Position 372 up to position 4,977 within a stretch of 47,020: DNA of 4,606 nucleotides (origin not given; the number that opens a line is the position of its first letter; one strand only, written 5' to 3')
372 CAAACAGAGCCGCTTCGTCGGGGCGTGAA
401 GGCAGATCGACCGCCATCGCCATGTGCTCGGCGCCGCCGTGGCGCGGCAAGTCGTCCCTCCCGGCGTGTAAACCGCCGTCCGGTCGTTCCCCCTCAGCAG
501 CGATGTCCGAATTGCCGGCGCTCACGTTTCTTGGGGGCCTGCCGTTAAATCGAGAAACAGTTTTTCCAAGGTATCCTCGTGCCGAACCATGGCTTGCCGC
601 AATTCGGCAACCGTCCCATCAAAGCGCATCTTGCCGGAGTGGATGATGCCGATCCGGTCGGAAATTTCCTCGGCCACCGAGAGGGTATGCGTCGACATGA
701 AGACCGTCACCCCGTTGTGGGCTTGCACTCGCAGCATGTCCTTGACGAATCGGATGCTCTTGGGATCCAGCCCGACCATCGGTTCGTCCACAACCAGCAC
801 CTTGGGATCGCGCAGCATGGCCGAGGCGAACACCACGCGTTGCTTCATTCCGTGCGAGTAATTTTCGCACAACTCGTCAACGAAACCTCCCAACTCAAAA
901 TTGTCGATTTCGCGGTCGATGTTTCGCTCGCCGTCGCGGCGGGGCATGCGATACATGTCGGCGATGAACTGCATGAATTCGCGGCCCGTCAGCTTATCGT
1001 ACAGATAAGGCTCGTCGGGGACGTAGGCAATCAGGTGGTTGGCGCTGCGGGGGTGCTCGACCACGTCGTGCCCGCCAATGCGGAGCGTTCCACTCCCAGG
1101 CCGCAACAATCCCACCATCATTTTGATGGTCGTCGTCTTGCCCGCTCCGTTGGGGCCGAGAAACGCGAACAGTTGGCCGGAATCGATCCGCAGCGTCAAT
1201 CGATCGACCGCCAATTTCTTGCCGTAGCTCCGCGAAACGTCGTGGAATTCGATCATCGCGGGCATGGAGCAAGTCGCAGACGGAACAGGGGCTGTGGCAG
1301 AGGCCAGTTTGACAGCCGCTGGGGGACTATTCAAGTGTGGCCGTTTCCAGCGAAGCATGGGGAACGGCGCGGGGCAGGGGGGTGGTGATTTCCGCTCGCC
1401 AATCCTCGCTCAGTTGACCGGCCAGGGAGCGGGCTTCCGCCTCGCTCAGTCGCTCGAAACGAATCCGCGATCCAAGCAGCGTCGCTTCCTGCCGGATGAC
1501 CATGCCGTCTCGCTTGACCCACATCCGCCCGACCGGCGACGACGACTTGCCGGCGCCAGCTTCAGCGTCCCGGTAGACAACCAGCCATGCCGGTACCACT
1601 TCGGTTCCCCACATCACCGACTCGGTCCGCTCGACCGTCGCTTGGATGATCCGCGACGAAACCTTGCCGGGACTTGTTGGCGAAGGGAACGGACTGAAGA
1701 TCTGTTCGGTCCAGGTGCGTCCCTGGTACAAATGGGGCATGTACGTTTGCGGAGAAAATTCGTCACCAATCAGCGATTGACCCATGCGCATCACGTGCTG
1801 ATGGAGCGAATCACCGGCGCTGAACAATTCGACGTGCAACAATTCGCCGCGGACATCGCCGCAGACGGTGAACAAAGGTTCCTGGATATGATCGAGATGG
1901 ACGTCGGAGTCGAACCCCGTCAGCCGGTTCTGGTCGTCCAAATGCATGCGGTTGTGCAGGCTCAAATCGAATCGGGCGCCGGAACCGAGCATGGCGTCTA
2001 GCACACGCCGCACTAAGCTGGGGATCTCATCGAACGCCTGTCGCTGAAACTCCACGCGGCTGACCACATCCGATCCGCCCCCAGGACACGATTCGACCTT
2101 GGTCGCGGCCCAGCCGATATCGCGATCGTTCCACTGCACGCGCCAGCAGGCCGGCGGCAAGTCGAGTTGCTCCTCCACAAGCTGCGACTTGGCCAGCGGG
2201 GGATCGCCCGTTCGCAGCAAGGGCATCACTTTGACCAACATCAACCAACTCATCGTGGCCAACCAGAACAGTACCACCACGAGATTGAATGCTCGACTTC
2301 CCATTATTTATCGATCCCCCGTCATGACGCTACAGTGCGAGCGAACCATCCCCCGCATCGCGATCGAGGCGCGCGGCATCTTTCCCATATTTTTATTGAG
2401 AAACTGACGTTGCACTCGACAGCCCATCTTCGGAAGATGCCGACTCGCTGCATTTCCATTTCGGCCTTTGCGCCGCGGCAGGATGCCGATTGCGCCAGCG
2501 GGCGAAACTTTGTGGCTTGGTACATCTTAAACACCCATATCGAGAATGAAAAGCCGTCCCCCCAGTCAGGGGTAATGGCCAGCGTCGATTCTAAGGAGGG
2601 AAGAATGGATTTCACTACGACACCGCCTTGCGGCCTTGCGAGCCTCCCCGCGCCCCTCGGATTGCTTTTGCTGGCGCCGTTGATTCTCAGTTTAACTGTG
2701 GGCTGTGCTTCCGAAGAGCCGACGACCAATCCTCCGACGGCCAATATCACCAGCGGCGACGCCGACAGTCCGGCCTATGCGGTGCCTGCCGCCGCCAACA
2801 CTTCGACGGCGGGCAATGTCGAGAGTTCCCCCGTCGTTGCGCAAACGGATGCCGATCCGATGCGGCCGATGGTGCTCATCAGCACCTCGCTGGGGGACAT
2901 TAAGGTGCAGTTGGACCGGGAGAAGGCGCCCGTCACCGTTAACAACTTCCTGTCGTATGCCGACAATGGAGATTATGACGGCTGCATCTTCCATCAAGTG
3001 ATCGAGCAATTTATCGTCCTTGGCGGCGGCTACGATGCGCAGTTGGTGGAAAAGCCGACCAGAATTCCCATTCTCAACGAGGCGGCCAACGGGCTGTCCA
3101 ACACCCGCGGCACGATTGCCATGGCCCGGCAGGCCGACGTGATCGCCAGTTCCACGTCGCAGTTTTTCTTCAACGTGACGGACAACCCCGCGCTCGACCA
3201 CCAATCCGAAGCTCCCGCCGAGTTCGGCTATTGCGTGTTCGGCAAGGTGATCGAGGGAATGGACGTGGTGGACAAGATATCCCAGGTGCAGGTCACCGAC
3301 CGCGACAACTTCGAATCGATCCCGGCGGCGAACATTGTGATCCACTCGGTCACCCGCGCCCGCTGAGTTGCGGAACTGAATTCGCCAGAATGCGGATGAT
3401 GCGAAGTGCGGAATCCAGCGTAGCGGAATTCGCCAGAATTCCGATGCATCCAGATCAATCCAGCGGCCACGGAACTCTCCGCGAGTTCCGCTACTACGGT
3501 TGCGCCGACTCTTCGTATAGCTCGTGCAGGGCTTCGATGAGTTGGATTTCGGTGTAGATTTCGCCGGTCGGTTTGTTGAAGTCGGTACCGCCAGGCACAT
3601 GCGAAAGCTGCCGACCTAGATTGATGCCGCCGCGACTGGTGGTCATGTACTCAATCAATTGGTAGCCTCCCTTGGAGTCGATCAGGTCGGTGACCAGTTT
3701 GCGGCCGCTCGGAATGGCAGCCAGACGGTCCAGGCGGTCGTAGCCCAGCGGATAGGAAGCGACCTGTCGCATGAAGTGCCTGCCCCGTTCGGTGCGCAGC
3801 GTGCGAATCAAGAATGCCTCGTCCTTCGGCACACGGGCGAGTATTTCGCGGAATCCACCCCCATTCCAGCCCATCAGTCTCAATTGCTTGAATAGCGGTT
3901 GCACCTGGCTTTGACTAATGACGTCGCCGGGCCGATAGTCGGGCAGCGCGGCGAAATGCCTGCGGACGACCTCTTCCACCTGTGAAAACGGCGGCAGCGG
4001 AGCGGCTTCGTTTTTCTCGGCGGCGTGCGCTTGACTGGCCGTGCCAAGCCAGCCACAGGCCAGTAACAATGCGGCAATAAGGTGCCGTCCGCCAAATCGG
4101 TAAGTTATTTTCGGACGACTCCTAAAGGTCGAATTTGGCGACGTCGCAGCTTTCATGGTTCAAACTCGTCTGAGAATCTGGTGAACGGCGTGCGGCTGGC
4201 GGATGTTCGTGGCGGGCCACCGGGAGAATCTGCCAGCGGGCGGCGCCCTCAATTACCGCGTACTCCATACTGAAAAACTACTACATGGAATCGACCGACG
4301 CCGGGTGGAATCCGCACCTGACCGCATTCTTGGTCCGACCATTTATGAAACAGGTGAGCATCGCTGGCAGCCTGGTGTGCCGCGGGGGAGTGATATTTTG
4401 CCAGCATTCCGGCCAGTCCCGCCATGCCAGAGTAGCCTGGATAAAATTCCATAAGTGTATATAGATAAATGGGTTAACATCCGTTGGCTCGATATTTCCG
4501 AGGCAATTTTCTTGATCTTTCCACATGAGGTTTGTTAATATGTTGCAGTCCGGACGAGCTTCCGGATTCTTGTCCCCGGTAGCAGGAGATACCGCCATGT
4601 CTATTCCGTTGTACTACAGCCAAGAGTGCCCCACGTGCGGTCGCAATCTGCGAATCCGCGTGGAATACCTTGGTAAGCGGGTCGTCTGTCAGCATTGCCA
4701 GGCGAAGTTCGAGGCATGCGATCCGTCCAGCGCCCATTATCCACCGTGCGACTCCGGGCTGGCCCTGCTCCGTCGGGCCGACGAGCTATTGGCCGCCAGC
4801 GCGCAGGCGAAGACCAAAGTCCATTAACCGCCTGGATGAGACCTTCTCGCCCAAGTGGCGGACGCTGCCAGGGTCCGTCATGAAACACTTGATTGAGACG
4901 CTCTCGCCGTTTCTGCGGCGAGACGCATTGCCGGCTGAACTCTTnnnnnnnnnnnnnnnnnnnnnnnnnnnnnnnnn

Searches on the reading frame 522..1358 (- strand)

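Call 38: search_protein_families(library=pfam, proteins=[window:522-1358:-], max_evalue=0.00001)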
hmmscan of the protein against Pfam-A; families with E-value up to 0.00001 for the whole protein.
window:522-1358:- (278 aa): 2 families
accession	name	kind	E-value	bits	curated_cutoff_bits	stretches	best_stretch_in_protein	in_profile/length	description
PF00005.33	ABC_tran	-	1.9e-26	93.7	25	1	52-194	2-136/137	ABC transporter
PF13304.12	AAA_21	-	4.8e-11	43.7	27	1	166-224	237-298/304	AAA domain, putative AbiEii toxin, Type IV TA system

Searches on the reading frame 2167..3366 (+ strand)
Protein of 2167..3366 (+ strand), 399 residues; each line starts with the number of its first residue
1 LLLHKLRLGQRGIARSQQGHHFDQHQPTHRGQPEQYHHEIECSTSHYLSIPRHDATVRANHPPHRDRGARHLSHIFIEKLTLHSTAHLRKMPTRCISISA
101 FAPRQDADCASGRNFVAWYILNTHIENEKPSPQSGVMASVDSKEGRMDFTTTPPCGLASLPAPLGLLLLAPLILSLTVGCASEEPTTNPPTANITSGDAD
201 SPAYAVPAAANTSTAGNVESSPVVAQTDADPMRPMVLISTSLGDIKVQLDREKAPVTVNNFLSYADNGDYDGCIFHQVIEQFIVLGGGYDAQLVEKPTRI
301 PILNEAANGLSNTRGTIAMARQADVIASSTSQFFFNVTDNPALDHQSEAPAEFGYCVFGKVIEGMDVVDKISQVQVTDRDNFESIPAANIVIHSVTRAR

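Call 38: search_protein_families(library=pfam, proteins=[window:2167-3366:+], max_evalue=0.00001)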
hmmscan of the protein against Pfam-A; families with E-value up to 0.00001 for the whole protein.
window:2167-3366:+ (399 aa): 1 family
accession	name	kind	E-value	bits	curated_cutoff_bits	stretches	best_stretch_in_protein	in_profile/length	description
PF00160.26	Pro_isomerase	-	6.6e-40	137.4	21.7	1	236-396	2-158/159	Cyclophilin type peptidyl-prolyl cis-trans isomerase/CLD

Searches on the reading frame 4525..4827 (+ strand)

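Call 38: search_protein_families(library=pfam, proteins=[window:4525-4827:+], max_evalue=0.00001)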
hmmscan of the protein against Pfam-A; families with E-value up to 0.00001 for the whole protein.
window:4525-4827:+ (100 aa): 0 families

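Call 53: search_protein_families(library=ncbifam, proteins=[window:4525-4827:+], max_evalue=0.01)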
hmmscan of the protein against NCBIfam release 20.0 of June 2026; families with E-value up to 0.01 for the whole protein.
window:4525-4827:+ (100 aa): 1 family
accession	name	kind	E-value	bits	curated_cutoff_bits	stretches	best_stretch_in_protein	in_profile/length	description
TIGR01206.1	lysW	equivalog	0.00048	20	53.2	1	33-64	3-34/54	lysine biosynthesis protein LysW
